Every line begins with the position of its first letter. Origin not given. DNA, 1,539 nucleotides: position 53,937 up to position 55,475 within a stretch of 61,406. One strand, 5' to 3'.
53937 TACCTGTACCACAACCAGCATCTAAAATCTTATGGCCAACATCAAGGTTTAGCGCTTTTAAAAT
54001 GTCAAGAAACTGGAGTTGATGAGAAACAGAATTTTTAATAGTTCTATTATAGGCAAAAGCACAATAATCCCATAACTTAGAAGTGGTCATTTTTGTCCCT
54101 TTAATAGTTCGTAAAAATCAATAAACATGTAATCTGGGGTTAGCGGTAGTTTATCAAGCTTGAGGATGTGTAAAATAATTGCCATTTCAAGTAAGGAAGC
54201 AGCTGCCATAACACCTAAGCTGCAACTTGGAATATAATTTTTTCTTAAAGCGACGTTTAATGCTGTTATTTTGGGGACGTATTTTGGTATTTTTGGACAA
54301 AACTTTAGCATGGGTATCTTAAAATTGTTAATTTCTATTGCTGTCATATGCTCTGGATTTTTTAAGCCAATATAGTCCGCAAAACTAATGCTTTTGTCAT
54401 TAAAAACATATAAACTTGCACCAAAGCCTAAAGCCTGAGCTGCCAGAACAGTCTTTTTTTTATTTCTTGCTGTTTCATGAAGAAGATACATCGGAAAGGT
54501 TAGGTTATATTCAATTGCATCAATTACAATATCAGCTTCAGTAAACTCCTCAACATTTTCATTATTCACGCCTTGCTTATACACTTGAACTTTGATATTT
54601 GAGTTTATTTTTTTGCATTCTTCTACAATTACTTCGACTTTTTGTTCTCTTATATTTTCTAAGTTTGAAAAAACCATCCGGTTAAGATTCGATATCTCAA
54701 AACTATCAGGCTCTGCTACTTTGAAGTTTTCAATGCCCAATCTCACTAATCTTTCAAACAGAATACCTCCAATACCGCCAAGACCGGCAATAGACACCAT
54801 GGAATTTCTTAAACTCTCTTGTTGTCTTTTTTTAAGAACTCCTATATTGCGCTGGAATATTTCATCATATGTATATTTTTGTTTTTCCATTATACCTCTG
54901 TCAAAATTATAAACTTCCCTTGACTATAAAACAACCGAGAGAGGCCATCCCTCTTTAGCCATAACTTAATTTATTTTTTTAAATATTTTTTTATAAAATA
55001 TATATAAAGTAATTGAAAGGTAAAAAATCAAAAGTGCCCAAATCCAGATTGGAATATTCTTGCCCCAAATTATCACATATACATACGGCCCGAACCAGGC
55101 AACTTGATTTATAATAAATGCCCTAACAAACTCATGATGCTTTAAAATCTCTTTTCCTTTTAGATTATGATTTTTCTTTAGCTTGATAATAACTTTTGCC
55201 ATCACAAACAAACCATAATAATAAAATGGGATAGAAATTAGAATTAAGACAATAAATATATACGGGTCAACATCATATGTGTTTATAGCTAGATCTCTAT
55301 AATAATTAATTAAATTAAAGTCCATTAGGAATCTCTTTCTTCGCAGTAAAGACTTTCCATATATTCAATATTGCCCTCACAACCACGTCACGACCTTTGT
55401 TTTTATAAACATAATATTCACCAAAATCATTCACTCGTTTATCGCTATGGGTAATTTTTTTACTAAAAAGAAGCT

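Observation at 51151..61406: A roughly 10-kb extremely AT-rich block gathers two rSAM enzymes, tyrS, an amidohydrolase, an unknown 270-aa protein, a ThiF-like E1, a methyltransferase and a histidine kinase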

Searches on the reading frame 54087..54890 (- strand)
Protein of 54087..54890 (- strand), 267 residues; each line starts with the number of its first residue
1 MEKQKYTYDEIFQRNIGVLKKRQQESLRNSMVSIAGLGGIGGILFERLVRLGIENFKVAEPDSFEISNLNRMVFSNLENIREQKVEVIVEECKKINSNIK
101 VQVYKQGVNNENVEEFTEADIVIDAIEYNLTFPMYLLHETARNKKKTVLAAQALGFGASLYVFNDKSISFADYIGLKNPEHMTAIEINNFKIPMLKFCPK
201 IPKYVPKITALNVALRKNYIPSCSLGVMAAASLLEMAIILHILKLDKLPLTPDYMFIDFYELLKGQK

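Call 6: search_protein_families(library=pfam, proteins=[window:54087-54890:-], max_evalue=0.01)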
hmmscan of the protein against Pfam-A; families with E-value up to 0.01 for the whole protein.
window:54087-54890:- (267 aa): 1 family
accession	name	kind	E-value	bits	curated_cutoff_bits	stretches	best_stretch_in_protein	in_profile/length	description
PF00899.27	ThiF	-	3.8e-30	105.2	28.1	1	13-256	2-216/238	ThiF family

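Call 7: search_protein_families(library=ncbifam, proteins=[window:54087-54890:-], max_evalue=0.01)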
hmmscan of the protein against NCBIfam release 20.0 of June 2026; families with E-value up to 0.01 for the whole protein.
window:54087-54890:- (267 aa): 23 families
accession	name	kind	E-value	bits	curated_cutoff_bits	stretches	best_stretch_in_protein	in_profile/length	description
NF006077.0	PRK08223.1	equivalog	2.9e-46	157.8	266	1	3-261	2-257/296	hypothetical protein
NF011424.0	PRK14851.1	subfamily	1.7e-33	115.6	1170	1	5-260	19-270/679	hypothetical protein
TIGR02356.1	adenyl_thiF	equivalog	7.3e-25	87.5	275.25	1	21-166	13-157/203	thiazole biosynthesis adenylyltransferase ThiF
NF006395.0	PRK08644.1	equivalog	1.4e-23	83.7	159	1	18-155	19-157/215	sulfur carrier protein ThiS adenylyltransferase ThiF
NF011425.0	PRK14852.1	equivalog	4.1e-23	81.2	1337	1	6-178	310-482/989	hypothetical protein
TIGR02354.1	thiF_fam2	equivalog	5.2e-19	68.9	152.2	1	24-154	16-146/200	thiamine biosynthesis protein ThiF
NF004281.0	PRK05690.1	subfamily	4.7e-17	62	266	1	20-166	23-168/250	molybdopterin-synthase adenylyltransferase MoeB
NF004111.0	PRK05600.1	equivalog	4.6e-16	58.9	437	1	22-167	34-178/371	ThiF family adenylyltransferase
NF006204.0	PRK08328.1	equivalog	2.3e-15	56.8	339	1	11-149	9-147/231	hypothetical protein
NF006444.0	PRK08762.1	equivalog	3.8e-15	55.4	449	1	21-166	139-283/387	molybdopterin-synthase adenylyltransferase MoeB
NF009123.0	PRK12475.1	subfamily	1.5e-13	50.7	510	1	15-127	13-125/338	MoeB/ThiF family adenylyltransferase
TIGR02355.1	moeB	equivalog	2e-13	50.3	376.55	1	22-164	17-158/240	molybdopterin-synthase adenylyltransferase MoeB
NF047750.1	SAMPActivE1UbaA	equivalog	2.1e-13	50.2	450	1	22-143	25-145/270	SAMP-activating enzyme E1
NF011696.0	PRK15116.1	equivalog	7.1e-13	48.8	304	1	24-128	25-131/268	tRNA cyclic N6-threonylcarbamoyladenosine(37) synthase TcdA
NF005902.0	PRK07878.1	equivalog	1.4e-10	40.7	647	1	22-149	35-161/392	adenylyltransferase/sulfurtransferase MoeZ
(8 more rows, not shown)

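Call 30: search_solved_structures(query=window:54087-54890:-, max_evalue=0.001, show_alignments=2)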
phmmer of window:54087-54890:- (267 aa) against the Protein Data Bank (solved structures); distinct sequences matched with E-value up to 0.001: 50.
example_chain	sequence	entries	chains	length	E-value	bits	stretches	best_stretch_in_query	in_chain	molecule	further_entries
9egb_A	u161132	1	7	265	3e-16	62.8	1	12-209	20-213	THIF-type NAD/FAD binding fold domain-containing protein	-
9egc_A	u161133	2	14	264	3.1e-16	62.8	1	12-209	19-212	THIF-type NAD/FAD binding fold domain-containing protein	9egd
1zud_1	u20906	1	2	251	9.7e-10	41.5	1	24-163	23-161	Adenylyltransferase thiF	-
1zfn_A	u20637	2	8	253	9.9e-10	41.5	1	24-163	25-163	Adenylyltransferase thiF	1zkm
6nya_A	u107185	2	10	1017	1.4e-09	41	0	10-106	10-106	Ubiquitin-activating enzyme E1 1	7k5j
5l6h_A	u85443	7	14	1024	1.4e-09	41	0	10-106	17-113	Ubiquitin-activating enzyme E1 1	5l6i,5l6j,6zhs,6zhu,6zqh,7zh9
3cmm_A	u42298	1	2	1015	1.4e-09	41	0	10-106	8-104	Ubiquitin-activating enzyme E1 1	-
4nnj_A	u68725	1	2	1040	1.4e-09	41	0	10-106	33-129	Ubiquitin-activating enzyme E1 1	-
5tr4_A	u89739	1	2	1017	1.6e-09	40.7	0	10-106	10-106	Ubiquitin-activating enzyme E1 1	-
4d7a_A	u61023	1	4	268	5.8e-09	38.9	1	28-144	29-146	TRNA THREONYLCARBAMOYLADENOSINE DEHYDRATASE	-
4yed_A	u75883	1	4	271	6e-09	38.9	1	28-144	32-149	tRNA threonylcarbamoyladenosine dehydratase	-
4d79_A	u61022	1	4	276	6.2e-09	38.9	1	28-144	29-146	TRNA THREONYLCARBAMOYLADENOSINE DEHYDRATASE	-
4rdh_A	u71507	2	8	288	6.9e-09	38.7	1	28-144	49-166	tRNA threonylcarbamoyladenosine dehydratase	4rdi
6om4_A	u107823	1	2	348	1.3e-08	37.9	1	3-127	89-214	MccB protein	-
3h5n_A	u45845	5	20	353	1.3e-08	37.8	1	3-127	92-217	MccB protein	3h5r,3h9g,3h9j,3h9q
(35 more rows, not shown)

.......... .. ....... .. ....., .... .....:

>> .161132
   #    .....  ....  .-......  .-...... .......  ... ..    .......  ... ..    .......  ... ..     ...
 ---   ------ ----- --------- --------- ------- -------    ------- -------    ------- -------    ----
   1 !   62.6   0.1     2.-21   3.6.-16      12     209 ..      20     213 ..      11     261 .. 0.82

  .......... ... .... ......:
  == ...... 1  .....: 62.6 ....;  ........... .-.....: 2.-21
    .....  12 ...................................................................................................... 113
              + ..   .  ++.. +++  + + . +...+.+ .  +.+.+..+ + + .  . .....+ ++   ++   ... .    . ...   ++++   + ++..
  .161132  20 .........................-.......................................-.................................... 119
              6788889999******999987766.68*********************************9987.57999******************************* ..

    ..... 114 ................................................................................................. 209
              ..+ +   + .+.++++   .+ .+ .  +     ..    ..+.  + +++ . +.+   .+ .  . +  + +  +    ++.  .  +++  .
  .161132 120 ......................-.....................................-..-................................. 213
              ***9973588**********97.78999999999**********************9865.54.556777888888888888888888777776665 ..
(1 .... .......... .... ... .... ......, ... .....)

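Call 34: find_homologous_proteins(query=window:54087-54890:-)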
Query window:54087-54890:- (267 aa): 26 proteins with E <= 0.001 among 2177 candidates.
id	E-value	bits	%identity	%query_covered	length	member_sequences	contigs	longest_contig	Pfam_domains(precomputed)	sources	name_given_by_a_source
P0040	8.7e-170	580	100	100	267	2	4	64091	PF00899.28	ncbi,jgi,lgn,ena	ncbi:MAG: ThiF family adenylyltransferase [bacterium]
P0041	3.4e-114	398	68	99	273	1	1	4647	PF00899.28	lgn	-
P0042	5.5e-108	378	64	99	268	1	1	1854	PF00899.28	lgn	-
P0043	7.2e-103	361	62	99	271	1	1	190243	PF00899.28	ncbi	-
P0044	3.7e-101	356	60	97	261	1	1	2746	PF00899.28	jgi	jgi:tRNA threonylcarbamoyladenosine dehydratase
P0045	6.4e-97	342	59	98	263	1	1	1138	PF00899.28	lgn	-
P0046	5.4e-96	339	59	95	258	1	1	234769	PF00899.28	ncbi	-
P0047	5.0e-95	336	59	95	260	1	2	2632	PF00899.28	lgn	-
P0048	1.1e-91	325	55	98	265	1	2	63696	PF00899.28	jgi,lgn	jgi:molybdopterin/thiamine biosynthesis adenylyltransferase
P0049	3.9e-91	323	56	97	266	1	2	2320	PF00899.28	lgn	-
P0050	6.4e-39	152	36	95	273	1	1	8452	PF00899.28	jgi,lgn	jgi:molybdopterin/thiamine biosynthesis adenylyltransferase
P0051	4.8e-33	133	37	84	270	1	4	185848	PF00899.28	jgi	jgi:molybdopterin/thiamine biosynthesis adenylyltransferase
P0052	2.6e-31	127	32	98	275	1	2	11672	PF00899.28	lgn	-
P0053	2.0e-24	104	36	58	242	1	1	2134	PF00899.28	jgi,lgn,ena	-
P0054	4.5e-18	84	33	65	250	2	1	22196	PF00899.28,PF03435.25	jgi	-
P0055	3.4e-17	81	32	66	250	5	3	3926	PF00899.28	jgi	jgi:molybdopterin/thiamine biosynthesis adenylyltransferase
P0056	1.1e-13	69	40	32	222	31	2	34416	PF00899.28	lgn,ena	-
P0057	1.6e-11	62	36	43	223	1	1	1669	PF00899.28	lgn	-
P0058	1.5e-9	56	30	54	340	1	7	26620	PF00899.28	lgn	-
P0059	1.6e-8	52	37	34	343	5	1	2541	PF00899.28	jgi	-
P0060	1.0e-6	46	33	32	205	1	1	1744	PF00899.28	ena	-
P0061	3.4e-6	45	29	49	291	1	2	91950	PF00899.28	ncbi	ncbi:MAG: ThiF family adenylyltransferase [Promethearchaeota archaeon]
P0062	4.3e-6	44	35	33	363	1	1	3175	PF00899.28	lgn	-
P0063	1.4e-5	43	41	28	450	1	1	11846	PF00899.28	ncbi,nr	ncbi:MAG: ThiF family adenylyltransferase [Parasporobacterium sp.]|nr:ThiF family adenylyltransferas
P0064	2.6e-5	42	25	64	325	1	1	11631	PF00899.28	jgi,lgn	jgi:hypothetical protein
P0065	3.0e-4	38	33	39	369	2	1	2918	PF00899.28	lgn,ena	-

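Call 65: search_protein_families(library=padloc, proteins=[window:54087-54890:-], max_evalue=0.001)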
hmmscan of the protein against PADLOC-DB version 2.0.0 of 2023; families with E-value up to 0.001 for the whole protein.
window:54087-54890:- (267 aa): 30 families (the best 25 are shown)
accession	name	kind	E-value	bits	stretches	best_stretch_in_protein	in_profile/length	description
PDLC00848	E1-E2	-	8e-17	58.7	1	22-173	367-518/607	E1-E2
PDLC00839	E1-E2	-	7.7e-15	52.1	1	23-167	364-508/602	E1-E2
PDLC00854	E1-E2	-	2e-13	48.1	1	6-125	341-461/605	E1-E2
PDLC00832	E1-E2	-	1.1e-10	38.4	1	10-123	323-434/588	E1-E2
PDLC00850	E1-E2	-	1.2e-10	38.4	1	29-123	314-410/566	E1-E2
PDLC00855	E1-E2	-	1.6e-10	38.6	1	20-149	293-427/579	E1-E2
PDLC00849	E1-E2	-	2.3e-10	37.8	1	26-123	330-429/582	E1-E2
PDLC00844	E1-E2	-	3.8e-10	37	1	23-156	270-403/489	E1-E2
PDLC00837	E1-E2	-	4.1e-10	37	1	20-148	314-449/593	E1-E2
PDLC00857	E1-E2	-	5.9e-10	36.2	1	21-151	338-465/589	E1-E2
PDLC00835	E1-E2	-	6.5e-10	36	1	24-129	368-474/778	E1-E2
PDLC00842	E1-E2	-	3.7e-09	33.8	1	5-126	286-403/549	E1-E2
PDLC00826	E1-E2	-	6.4e-09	33.1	1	7-146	316-450/576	E1-E2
PDLC00846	E1-E2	-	1.2e-08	32.1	1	12-149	300-439/587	E1-E2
PDLC00840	E1-E2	-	1.1e-07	29.3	1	23-125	207-312/458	E1-E2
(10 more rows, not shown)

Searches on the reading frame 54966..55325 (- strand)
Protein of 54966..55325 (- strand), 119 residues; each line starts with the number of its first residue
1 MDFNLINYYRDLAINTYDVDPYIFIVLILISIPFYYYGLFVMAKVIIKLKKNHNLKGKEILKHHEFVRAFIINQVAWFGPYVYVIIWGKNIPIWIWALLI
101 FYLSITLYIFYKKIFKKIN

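Call 6: search_protein_families(library=pfam, proteins=[window:54966-55325:-], max_evalue=0.01)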
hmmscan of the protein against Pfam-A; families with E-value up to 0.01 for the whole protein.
window:54966-55325:- (119 aa): 0 families

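Call 7: search_protein_families(library=ncbifam, proteins=[window:54966-55325:-], max_evalue=0.01)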
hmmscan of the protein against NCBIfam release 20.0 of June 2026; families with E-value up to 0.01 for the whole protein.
window:54966-55325:- (119 aa): 0 families

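Call 84: search_protein_families(library=pfam, proteins=[window:54966-55325:-], max_evalue=0.01)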
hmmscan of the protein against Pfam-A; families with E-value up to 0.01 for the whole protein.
window:54966-55325:- (119 aa): 0 families
